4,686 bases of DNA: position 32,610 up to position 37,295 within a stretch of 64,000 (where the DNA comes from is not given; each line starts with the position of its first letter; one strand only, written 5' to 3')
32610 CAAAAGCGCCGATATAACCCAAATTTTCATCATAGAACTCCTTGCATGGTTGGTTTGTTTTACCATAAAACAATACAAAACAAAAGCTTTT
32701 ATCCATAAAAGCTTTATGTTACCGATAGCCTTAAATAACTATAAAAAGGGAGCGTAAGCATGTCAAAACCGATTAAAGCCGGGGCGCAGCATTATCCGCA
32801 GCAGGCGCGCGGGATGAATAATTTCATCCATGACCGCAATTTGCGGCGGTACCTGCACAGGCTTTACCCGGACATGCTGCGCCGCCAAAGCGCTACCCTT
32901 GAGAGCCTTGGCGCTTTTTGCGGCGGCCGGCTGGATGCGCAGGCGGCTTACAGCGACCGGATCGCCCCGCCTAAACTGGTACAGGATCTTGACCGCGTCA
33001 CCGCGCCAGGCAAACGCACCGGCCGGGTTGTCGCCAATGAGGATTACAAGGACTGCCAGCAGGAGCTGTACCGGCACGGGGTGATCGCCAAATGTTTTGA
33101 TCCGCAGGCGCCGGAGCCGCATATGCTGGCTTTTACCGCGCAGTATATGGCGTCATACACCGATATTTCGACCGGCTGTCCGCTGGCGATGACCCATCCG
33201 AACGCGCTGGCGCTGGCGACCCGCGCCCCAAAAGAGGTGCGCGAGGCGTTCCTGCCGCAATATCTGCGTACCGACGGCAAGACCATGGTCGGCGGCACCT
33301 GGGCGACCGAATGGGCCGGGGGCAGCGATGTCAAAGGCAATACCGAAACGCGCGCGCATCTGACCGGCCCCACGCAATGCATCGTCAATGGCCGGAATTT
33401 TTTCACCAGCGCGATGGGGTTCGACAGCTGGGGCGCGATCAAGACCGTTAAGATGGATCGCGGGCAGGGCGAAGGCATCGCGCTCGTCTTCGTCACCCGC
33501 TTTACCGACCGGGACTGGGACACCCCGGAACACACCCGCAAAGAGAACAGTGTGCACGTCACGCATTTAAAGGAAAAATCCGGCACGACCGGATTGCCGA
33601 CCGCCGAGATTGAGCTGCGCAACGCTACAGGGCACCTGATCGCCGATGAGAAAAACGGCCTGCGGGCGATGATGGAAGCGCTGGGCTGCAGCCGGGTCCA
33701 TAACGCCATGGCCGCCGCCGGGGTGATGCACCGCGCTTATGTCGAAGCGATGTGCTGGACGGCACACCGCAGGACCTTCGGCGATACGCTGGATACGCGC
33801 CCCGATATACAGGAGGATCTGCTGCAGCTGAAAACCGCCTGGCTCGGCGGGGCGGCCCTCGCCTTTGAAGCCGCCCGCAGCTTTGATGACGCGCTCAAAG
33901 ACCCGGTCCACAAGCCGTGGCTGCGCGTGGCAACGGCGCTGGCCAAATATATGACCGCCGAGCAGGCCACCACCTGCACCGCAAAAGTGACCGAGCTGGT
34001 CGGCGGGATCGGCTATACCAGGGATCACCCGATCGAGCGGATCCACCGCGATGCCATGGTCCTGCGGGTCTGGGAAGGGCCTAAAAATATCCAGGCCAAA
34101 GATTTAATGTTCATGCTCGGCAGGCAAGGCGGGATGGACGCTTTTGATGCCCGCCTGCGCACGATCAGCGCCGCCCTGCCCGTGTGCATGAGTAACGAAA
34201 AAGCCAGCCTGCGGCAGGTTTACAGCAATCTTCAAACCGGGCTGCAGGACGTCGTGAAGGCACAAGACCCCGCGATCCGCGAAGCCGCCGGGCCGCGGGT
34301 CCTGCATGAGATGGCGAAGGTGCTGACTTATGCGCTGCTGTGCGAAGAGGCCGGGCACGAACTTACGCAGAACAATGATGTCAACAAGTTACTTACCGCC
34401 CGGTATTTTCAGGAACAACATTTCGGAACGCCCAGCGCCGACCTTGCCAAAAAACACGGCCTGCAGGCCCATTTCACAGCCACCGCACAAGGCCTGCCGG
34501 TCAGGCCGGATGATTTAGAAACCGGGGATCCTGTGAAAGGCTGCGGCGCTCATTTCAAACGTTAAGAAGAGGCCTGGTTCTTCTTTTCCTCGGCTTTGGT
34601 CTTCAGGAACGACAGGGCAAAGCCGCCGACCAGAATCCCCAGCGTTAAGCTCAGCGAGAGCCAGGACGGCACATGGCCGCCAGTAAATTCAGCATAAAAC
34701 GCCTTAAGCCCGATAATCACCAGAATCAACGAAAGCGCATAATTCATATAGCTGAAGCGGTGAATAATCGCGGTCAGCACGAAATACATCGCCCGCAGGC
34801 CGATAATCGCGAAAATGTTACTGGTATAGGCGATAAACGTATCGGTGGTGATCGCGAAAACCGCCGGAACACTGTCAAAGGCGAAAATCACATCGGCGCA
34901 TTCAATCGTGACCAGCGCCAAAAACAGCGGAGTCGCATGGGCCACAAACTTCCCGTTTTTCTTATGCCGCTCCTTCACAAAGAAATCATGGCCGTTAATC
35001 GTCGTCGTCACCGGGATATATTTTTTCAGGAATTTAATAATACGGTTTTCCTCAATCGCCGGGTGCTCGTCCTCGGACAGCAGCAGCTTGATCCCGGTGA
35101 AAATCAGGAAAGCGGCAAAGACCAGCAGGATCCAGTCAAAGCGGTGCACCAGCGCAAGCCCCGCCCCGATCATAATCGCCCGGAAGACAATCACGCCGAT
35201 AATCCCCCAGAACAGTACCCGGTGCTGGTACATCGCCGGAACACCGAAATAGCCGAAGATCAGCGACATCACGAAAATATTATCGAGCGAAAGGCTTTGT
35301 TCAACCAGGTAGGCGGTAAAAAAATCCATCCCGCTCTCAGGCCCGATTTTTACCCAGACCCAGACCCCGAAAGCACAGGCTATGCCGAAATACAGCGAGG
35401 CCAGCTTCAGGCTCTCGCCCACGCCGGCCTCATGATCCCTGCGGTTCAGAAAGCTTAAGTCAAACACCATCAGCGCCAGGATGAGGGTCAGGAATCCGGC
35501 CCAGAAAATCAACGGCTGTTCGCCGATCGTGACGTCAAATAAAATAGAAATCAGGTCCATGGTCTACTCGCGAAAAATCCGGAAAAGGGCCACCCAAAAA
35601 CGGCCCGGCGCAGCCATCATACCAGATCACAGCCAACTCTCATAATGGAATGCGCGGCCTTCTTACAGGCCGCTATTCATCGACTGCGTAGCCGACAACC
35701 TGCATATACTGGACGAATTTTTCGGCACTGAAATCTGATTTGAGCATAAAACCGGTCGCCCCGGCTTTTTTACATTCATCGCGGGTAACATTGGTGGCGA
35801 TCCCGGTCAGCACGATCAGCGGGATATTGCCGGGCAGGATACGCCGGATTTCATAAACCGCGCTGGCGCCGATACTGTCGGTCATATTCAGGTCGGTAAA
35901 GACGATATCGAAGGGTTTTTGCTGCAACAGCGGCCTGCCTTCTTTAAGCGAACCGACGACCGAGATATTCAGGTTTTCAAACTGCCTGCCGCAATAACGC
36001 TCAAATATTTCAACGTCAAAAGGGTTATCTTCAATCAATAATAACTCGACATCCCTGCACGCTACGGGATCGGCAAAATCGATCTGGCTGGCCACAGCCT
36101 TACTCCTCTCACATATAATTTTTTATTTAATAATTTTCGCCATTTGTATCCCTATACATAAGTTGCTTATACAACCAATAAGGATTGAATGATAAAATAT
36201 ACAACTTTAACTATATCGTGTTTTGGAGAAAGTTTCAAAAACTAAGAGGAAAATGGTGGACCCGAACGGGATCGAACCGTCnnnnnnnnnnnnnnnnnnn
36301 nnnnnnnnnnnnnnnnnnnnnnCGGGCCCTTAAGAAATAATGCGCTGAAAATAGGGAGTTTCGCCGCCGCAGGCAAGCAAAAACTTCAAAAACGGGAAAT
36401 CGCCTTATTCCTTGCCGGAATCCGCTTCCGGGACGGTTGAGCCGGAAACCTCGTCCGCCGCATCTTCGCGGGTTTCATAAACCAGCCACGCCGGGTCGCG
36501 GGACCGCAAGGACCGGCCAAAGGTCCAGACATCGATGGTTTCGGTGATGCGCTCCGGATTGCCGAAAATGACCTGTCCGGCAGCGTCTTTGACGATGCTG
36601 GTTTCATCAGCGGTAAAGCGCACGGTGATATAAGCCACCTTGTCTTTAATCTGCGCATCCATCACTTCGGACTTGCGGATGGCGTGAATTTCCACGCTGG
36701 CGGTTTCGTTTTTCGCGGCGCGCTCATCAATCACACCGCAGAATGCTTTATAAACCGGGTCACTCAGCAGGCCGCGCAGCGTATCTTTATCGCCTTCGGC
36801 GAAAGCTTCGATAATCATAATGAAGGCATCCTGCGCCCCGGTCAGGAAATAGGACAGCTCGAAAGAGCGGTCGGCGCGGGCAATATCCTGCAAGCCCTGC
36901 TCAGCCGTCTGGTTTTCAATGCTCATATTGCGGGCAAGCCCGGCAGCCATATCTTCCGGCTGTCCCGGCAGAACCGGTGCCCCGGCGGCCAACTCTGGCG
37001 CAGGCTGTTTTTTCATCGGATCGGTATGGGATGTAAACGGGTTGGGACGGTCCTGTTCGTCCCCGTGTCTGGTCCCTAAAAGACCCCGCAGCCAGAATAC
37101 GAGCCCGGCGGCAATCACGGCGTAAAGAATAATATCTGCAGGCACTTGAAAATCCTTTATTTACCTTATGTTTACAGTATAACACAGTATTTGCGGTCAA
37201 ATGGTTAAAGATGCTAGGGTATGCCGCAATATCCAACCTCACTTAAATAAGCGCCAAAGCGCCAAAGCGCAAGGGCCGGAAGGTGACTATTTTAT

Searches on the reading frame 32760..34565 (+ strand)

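Call 23: search_protein_families(library=pfam, proteins=[window:32760-34565:+], max_evalue=0.01)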
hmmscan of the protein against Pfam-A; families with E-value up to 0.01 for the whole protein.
window:32760-34565:+ (601 aa): 4 families
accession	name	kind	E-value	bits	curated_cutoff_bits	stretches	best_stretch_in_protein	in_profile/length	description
PF00441.29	Acyl-CoA_dh_1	-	4.6e-30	105.2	22.4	1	299-448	2-144/150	Acyl-CoA dehydrogenase, C-terminal domain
PF08028.16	Acyl-CoA_dh_2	-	2.5e-09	38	22.7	1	316-438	4-129/134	Acyl-CoA dehydrogenase, C-terminal domain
PF18158.6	AidB_N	-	6.6e-08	33.2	22.9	1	14-167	4-148/156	Adaptive response protein AidB N-terminal domain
PF02770.24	Acyl-CoA_dh_M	-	0.00025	21.6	33.3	1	180-288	2-96/97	Acyl-CoA dehydrogenase, middle domain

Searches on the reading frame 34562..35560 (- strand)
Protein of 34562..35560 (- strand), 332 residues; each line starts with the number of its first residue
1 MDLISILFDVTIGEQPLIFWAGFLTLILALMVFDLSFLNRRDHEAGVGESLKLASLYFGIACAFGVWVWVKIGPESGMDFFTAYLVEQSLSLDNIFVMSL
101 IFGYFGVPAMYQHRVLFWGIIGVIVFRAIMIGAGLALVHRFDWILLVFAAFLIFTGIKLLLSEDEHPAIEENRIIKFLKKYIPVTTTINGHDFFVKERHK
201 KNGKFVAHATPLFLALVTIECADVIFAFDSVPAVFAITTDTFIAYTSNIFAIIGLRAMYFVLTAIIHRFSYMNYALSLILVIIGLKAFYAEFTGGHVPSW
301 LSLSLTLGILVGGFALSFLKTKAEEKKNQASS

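Call 23: search_protein_families(library=pfam, proteins=[window:34562-35560:-], max_evalue=0.01)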
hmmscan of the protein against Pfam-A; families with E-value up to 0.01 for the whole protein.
window:34562-35560:- (332 aa): 1 family
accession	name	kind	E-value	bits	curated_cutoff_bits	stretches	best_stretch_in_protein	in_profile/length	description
PF03741.22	TerC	-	3.6e-49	167.3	27.8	1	81-287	1-174/178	Integral membrane protein TerC family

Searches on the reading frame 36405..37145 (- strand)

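Call 23: search_protein_families(library=pfam, proteins=[window:36405-37145:-], max_evalue=0.01)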
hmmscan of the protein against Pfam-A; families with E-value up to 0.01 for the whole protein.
window:36405-37145:- (246 aa): 1 family
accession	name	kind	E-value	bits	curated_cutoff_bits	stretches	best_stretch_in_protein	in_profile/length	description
PF04280.21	Tim44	-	2.1e-42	145.2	29.6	1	82-226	2-146/147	Tim44-like domain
